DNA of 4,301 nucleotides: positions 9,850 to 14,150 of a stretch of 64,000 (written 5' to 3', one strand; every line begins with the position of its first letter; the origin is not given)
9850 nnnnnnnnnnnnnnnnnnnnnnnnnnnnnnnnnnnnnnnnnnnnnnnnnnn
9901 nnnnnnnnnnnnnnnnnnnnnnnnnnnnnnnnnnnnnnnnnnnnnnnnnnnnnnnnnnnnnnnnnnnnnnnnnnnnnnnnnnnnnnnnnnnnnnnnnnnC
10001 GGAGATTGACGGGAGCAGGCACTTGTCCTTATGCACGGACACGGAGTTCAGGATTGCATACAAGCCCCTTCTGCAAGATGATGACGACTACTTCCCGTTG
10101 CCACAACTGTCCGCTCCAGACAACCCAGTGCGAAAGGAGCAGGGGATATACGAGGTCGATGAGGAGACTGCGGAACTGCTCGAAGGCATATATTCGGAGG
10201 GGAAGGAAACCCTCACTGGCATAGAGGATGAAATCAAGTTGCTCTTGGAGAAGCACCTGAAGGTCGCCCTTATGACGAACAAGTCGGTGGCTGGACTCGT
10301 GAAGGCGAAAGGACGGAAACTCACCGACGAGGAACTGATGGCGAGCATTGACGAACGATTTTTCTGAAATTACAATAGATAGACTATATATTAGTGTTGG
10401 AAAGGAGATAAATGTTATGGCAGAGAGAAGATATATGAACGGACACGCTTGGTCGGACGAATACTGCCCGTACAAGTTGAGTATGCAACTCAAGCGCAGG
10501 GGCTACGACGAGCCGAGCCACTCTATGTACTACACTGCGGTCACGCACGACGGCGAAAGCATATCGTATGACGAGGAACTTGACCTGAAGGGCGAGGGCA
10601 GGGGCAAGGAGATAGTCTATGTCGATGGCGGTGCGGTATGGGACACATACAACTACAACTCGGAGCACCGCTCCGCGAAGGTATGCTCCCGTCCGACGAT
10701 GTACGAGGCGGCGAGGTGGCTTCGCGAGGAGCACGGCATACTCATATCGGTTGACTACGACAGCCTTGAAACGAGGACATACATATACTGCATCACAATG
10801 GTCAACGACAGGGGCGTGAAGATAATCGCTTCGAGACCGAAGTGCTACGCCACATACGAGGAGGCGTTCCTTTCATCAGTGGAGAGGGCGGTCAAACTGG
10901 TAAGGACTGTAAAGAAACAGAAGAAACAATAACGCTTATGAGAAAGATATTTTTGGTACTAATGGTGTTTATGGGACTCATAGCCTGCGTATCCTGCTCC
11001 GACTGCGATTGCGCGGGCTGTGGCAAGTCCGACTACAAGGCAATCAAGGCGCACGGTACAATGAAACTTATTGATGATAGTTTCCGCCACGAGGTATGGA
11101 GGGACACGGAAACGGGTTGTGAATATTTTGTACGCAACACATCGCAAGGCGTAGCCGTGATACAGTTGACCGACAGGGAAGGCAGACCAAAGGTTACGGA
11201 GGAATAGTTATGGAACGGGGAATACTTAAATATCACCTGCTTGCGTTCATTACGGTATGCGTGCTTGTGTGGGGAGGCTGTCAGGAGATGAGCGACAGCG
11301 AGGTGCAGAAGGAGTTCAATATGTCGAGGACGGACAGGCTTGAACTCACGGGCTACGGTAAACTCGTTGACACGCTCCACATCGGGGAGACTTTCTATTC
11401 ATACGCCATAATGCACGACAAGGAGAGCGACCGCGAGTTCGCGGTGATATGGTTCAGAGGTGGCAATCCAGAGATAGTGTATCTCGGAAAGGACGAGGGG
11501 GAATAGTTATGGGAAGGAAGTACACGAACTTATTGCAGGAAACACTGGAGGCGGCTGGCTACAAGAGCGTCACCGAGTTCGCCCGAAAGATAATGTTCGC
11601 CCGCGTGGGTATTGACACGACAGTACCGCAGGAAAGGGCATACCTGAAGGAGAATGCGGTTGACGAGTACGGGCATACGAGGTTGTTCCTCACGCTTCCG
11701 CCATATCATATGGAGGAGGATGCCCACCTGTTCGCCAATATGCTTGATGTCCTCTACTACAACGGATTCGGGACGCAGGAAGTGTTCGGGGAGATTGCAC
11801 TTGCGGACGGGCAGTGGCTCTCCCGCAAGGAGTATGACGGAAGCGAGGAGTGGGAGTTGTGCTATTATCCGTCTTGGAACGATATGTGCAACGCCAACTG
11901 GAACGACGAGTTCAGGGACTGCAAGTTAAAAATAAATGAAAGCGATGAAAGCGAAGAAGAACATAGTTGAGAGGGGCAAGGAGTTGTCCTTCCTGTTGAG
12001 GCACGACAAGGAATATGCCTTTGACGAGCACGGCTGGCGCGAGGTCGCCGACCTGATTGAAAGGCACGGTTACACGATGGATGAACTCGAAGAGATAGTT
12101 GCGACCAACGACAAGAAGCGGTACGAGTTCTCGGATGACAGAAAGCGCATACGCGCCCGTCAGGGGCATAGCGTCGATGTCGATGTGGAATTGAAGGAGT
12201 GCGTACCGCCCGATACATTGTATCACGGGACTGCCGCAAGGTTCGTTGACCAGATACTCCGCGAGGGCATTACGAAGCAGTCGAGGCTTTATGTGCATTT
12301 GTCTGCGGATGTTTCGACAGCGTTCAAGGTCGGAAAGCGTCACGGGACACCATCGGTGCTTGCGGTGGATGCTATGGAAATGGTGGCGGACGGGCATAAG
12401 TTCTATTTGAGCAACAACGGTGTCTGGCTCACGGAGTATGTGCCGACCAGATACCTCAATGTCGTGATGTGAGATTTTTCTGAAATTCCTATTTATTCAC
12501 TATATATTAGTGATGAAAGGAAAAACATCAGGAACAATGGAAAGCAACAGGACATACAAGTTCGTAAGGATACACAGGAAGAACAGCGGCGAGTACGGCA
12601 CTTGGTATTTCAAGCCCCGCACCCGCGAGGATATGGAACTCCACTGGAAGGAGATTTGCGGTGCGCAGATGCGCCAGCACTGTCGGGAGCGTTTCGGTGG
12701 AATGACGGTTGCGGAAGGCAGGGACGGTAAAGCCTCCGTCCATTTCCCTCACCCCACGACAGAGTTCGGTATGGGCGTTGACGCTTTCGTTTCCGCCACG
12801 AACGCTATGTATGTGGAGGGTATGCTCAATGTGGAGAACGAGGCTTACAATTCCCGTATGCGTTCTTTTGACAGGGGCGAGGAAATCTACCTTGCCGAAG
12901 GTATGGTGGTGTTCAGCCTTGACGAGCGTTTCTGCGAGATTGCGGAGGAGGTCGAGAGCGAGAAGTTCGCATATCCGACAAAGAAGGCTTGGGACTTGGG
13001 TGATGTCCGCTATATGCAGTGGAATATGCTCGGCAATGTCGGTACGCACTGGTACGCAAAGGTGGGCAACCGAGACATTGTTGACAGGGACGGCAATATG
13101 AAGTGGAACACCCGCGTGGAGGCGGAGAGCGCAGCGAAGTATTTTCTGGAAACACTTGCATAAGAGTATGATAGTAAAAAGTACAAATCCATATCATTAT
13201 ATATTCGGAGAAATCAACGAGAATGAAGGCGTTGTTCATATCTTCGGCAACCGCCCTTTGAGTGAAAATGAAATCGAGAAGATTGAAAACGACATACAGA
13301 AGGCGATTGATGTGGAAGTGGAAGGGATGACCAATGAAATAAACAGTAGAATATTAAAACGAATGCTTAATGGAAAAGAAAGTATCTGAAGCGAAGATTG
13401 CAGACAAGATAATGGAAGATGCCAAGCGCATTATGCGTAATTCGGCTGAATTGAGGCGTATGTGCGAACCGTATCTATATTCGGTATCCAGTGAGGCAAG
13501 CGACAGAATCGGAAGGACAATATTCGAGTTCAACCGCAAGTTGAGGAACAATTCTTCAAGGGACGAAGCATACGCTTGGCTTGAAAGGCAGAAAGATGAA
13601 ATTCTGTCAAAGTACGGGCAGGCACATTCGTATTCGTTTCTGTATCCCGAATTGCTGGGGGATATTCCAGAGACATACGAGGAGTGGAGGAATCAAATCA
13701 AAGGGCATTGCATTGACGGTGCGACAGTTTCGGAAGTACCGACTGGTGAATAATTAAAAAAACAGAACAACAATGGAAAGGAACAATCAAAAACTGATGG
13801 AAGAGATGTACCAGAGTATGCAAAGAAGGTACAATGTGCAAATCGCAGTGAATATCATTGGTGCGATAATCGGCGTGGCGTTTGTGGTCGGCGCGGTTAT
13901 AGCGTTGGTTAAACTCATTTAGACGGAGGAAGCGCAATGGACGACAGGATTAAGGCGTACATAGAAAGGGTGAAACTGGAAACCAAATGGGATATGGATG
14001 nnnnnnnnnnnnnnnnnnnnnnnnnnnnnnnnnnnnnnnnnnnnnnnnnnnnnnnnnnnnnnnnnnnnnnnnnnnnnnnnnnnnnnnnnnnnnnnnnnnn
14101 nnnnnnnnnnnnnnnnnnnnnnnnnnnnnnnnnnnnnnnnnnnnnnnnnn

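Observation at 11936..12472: Canonical Tpt1/KptA RNA 2'-phosphotransferase that does not fit a T4-type healing pathway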

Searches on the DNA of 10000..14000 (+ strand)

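Call 7: search_dna_similar(query=window:10000-14000:+, collection=phages, mode=near, max_rows=20)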
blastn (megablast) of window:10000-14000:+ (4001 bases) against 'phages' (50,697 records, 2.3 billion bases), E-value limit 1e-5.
No match.

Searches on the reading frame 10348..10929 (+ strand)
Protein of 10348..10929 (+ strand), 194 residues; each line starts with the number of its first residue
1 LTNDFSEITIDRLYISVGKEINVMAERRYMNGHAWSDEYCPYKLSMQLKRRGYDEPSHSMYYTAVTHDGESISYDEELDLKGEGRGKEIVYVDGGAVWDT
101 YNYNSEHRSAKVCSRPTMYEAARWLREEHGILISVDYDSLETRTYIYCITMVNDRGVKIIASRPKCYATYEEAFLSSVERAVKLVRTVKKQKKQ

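Call 4: search_protein_families(library=pfam, proteins=[window:10348-10929:+], max_evalue=0.01)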
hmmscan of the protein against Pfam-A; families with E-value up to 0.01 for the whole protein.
window:10348-10929:+ (194 aa): 1 family
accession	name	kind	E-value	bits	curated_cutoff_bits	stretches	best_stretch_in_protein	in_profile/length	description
PF23508.1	MBB1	-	0.0043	17.7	27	0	121-170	29-78/108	MBB1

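Call 10: search_protein_families(library=phrogs, proteins=[window:10348-10929:+], max_evalue=0.001)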
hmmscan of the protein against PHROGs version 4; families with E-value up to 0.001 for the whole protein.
window:10348-10929:+ (194 aa): 1 family
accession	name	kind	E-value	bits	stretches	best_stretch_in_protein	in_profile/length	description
phrog_12005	-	unknown function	6e-08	34.2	1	100-187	40-132/137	-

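Call 11: search_protein_families(library=ncbifam, proteins=[window:10348-10929:+], max_evalue=0.01)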
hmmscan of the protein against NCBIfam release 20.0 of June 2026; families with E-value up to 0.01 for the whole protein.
window:10348-10929:+ (194 aa): 0 families

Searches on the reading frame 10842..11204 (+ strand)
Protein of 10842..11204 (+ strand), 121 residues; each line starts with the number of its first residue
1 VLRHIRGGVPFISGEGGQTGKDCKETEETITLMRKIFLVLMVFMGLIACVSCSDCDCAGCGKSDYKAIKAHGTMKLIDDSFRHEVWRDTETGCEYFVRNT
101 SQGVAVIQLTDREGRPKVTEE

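Call 50: search_protein_families(library=pfam, proteins=[window:10842-11204:+], max_evalue=10)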
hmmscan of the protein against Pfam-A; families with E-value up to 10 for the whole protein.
window:10842-11204:+ (121 aa): 3 families
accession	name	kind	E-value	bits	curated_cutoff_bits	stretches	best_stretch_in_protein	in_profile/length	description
PF20037.4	DUF6440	-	6.9e-09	35.8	26.5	1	84-119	18-53/53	Family of unknown function (DUF6440)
PF10287.16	YJL171C_Tos1_C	-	0.018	15.1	27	1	52-114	142-203/228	Cell wall protein YJL171C/Tos1, C-terminal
PF05118.21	Asp_Arg_Hydrox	-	0.081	13.2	22.6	1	70-90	124-144/157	Aspartyl/Asparaginyl beta-hydroxylase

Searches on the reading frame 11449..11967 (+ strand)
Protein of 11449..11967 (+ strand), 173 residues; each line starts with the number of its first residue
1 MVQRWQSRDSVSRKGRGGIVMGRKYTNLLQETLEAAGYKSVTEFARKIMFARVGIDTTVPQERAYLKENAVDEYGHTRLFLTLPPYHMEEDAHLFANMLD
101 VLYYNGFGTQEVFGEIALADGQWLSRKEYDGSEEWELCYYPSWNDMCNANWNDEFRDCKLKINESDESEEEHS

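Call 4: search_protein_families(library=pfam, proteins=[window:11449-11967:+], max_evalue=0.01)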
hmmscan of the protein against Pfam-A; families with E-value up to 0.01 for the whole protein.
window:11449-11967:+ (173 aa): 0 families

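Call 10: search_protein_families(library=phrogs, proteins=[window:11449-11967:+], max_evalue=0.001)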
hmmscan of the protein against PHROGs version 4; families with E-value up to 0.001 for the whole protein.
window:11449-11967:+ (173 aa): 1 family
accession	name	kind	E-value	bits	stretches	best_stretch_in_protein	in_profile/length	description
phrog_3972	-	unknown function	1.9e-15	57.8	1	81-153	23-96/113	-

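Call 11: search_protein_families(library=ncbifam, proteins=[window:11449-11967:+], max_evalue=0.01)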
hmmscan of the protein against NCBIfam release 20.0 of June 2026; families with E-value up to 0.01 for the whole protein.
window:11449-11967:+ (173 aa): 0 families

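Call 50: search_protein_families(library=pfam, proteins=[window:11509-11967:+], max_evalue=10)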
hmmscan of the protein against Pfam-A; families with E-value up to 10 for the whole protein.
window:11509-11967:+ (153 aa): 1 family
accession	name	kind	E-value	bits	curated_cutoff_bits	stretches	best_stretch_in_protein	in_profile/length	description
PF17239.7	DUF5312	-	0.16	10.7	25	1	94-139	308-352/553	Family of unknown function (DUF5312)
